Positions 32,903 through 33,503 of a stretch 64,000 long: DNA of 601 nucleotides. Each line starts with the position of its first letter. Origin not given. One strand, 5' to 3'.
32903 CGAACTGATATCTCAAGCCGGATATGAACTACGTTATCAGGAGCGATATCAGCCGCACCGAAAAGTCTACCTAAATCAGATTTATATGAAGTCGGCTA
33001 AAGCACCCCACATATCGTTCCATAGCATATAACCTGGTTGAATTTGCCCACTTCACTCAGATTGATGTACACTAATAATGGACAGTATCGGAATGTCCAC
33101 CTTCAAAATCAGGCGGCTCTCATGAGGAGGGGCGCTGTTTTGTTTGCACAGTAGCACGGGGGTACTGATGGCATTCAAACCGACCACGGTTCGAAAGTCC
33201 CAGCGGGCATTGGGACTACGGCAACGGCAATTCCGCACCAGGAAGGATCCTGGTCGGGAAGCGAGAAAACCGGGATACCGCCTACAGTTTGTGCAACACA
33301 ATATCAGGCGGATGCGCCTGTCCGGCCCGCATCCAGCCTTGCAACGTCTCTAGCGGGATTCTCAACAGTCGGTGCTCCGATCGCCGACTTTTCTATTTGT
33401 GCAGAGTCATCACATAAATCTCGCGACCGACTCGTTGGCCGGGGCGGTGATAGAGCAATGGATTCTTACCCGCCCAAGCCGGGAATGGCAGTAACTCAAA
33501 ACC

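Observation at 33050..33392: About 340-bp GC-rich non-coding region between convergent genes, candidate structured RNA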

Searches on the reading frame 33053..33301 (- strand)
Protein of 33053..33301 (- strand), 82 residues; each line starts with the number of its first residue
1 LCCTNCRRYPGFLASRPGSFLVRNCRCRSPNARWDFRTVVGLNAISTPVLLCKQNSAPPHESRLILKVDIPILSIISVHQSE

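Call 11: search_protein_families(library=pfam, proteins=[window:33053-33301:-], max_evalue=0.01)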
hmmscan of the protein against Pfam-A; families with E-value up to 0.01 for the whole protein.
window:33053-33301:- (82 aa): 0 families

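Call 37: search_protein_families(library=ncbifam, proteins=[window:33056-33301:-], max_evalue=10)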
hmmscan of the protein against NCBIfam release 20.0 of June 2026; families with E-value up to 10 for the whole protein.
seq(82 aa): 0 families

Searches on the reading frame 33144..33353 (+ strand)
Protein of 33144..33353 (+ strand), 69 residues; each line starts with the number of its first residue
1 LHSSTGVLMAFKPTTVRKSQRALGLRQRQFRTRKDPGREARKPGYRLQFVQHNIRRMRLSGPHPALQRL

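Call 11: search_protein_families(library=pfam, proteins=[window:33144-33353:+], max_evalue=0.01)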
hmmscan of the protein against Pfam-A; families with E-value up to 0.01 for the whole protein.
window:33144-33353:+ (69 aa): 0 families

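Call 36: search_protein_families(library=pfam, proteins=[window:33168-33350:+], max_evalue=10)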
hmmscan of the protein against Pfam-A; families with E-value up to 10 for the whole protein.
seq(61 aa): 0 families

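Call 37: search_protein_families(library=ncbifam, proteins=[window:33168-33350:+], max_evalue=10)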
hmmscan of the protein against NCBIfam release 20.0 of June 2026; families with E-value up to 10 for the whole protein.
seq(61 aa): 0 families

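Call 45: search_protein_representatives(protein=window:33168-33350:+)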
Query: 61 residues. Proteins with E-value up to 0.001 (for the whole library): 0; up to 1e-10: 0; up to 1e-30: 0. The best 0 are listed.
